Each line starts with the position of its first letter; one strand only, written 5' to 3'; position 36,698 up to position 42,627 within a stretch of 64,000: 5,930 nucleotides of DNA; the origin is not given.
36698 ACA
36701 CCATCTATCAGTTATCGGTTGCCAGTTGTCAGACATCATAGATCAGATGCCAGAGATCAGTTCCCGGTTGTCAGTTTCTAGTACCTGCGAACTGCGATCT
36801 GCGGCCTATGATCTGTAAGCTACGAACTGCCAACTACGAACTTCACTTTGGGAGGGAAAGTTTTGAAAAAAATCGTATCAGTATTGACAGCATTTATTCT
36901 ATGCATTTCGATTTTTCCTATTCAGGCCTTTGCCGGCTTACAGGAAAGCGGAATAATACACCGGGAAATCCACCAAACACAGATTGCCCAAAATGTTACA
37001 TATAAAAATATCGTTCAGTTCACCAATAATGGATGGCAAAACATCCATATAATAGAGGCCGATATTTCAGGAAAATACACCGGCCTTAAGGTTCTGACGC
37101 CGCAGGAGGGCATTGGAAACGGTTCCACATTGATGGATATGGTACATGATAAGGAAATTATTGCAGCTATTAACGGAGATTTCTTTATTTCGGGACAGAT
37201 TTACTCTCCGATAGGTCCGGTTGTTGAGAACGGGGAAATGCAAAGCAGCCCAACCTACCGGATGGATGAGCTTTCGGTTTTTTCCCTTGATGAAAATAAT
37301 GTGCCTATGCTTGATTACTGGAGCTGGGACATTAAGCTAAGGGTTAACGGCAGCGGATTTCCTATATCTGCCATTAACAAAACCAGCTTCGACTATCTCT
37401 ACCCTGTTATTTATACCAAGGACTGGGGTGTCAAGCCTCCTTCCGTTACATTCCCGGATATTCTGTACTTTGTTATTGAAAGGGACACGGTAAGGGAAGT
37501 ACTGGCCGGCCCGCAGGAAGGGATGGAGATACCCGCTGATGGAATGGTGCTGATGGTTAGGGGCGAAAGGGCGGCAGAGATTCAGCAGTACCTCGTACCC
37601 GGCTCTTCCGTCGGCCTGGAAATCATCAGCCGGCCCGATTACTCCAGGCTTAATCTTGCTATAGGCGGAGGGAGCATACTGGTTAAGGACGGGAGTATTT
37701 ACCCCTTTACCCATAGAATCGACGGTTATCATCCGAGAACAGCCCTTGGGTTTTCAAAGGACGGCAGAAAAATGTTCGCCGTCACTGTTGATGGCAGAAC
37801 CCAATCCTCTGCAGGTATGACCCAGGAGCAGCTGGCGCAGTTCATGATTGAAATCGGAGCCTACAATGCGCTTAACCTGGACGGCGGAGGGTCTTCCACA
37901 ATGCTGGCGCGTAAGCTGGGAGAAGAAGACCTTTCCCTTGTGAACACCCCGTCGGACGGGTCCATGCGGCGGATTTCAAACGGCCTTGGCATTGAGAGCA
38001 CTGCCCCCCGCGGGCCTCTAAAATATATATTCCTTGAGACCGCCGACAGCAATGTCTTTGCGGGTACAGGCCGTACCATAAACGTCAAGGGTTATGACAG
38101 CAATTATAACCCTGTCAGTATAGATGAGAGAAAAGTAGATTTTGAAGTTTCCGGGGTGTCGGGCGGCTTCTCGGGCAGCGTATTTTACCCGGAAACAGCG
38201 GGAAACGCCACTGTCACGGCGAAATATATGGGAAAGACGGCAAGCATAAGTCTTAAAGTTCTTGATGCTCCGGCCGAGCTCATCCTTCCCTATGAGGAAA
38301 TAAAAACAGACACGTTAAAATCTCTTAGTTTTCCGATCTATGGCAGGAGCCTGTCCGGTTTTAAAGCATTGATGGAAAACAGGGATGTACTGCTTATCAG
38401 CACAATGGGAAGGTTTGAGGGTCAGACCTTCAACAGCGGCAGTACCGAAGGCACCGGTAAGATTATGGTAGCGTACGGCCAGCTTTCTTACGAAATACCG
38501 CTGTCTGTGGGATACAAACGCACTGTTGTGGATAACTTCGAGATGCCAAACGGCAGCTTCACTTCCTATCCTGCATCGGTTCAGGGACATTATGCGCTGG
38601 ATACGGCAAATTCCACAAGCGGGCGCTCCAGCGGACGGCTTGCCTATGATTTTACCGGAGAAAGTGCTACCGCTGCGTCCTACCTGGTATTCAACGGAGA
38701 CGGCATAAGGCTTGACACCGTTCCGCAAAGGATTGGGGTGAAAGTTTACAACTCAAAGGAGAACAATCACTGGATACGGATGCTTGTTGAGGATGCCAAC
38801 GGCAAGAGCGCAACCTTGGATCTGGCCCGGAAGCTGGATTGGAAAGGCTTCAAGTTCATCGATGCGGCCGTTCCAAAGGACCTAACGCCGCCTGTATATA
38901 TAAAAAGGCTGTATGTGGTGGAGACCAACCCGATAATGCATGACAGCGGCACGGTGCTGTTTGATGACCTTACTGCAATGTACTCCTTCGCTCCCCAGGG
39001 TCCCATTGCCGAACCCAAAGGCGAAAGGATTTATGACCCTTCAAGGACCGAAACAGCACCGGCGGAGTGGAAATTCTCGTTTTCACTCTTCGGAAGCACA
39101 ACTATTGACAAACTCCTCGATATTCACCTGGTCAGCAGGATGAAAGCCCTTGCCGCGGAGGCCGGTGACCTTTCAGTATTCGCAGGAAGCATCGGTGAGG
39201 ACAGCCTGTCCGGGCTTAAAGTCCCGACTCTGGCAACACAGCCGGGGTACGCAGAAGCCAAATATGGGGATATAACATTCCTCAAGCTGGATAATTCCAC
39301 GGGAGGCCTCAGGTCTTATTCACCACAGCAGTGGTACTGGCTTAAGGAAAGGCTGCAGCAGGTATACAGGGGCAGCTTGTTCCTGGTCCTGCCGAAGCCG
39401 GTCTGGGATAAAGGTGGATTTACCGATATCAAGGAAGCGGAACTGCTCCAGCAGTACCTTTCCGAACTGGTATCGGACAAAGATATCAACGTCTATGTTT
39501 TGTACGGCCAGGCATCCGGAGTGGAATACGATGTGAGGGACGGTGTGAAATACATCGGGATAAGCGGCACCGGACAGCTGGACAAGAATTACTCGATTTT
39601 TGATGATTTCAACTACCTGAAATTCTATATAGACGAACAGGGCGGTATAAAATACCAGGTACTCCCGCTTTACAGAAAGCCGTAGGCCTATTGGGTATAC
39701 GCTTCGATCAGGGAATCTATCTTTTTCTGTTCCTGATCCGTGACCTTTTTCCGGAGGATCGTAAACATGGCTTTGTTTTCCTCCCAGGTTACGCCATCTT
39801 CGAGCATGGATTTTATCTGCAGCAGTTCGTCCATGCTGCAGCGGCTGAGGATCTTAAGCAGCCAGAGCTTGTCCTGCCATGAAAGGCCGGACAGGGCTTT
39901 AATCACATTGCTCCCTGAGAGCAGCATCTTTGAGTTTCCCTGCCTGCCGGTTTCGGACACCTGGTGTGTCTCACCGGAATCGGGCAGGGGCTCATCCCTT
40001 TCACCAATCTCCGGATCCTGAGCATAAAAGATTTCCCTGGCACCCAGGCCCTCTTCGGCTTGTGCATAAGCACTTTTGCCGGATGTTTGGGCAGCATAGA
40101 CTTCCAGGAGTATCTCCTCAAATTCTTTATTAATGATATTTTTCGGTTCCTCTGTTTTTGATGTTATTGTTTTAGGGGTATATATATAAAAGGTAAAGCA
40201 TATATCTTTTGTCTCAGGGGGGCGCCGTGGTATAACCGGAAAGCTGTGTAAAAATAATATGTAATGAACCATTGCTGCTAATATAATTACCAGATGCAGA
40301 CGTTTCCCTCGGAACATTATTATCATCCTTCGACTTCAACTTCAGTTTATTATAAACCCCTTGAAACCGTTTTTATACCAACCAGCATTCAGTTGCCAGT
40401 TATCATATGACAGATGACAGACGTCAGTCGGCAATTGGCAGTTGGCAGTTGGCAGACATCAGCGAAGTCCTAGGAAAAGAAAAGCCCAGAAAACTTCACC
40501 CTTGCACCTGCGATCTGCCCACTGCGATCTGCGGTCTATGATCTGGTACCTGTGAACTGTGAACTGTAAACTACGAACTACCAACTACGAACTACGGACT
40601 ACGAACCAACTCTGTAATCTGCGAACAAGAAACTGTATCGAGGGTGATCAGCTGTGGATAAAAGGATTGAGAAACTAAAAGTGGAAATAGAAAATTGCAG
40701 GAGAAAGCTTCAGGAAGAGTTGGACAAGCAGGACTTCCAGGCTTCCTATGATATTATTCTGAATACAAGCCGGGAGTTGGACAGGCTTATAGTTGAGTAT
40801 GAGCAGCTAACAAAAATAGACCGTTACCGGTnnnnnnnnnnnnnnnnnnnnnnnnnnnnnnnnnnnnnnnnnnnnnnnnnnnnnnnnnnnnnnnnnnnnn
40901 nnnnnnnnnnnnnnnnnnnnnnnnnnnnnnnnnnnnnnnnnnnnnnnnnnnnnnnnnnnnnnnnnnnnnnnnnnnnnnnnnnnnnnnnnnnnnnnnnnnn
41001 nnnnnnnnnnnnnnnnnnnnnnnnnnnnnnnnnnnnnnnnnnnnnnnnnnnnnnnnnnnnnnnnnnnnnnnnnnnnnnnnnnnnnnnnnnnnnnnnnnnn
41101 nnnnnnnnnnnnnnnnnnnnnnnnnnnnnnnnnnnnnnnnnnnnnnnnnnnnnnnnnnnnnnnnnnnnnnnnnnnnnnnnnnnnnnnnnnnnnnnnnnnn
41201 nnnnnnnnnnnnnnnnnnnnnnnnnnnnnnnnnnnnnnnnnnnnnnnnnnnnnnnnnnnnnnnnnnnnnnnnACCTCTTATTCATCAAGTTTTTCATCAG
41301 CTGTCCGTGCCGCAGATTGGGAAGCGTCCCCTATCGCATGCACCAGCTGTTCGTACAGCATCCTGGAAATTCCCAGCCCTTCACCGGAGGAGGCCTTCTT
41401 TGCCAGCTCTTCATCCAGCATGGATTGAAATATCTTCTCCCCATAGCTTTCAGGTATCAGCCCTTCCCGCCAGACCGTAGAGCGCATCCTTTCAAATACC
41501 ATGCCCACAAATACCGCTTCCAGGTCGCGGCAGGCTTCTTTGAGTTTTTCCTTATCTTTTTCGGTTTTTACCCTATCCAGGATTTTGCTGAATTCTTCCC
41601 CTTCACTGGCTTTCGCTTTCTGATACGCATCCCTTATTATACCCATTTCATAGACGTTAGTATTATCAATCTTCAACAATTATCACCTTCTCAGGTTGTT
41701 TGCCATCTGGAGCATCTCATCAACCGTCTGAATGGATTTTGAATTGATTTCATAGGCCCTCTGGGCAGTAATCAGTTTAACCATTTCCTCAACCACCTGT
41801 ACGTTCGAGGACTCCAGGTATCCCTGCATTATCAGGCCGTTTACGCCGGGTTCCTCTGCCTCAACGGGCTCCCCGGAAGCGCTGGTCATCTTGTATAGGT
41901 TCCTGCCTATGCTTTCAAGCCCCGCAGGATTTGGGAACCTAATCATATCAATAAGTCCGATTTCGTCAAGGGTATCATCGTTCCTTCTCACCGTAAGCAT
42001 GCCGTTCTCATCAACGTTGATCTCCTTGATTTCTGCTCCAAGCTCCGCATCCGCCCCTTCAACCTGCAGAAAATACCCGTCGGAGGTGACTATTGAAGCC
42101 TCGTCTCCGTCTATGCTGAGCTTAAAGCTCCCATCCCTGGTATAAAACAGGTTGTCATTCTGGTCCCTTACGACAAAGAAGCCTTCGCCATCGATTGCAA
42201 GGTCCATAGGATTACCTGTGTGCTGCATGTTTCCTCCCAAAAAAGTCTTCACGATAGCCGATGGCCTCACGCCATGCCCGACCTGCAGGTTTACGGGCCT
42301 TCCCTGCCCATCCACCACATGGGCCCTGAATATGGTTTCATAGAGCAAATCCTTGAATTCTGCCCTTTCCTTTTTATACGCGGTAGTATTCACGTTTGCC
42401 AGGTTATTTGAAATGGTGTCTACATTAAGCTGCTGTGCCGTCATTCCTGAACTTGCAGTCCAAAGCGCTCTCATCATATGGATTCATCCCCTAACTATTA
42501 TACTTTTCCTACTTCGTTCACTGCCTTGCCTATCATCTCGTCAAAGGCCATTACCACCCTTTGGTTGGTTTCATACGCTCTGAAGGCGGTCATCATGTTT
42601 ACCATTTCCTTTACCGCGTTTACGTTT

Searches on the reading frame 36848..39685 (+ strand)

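Call 48: search_protein_families(library=pfam, proteins=[window:36848-39685:+], max_evalue=0.1)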
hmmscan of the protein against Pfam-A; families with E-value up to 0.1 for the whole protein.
window:36848-39685:+ (945 aa): 2 families
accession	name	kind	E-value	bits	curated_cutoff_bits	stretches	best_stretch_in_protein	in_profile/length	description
PF09992.14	NAGPA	-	1.1e-34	120.5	25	1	258-382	53-168/169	Phosphodiester glycosidase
PF17141.9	DUF5114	-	0.06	14.3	27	0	403-463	17-77/88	Domain of unknown function (DUF5114)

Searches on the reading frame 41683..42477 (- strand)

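Call 61: search_protein_families(library=pfam, proteins=[window:41683-42477:-], max_evalue=0.00001)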
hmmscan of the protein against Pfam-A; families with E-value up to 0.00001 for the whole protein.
window:41683-42477:- (264 aa): 3 families
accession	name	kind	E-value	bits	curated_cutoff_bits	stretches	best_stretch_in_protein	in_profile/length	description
PF06429.18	Flg_bbr_C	-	2.2e-22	78.7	23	1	217-262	1-46/46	Flagellar basal body rod FlgEFG protein C-terminal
PF22692.1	LlgE_F_G_D1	-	9e-17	61.4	27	1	94-163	1-64/64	Flagellar hook protein FlgE/F/G D1 domain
PF00460.25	Flg_bb_rod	-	1.1e-10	41.7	20.7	1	7-35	3-31/31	Flagella basal body rod protein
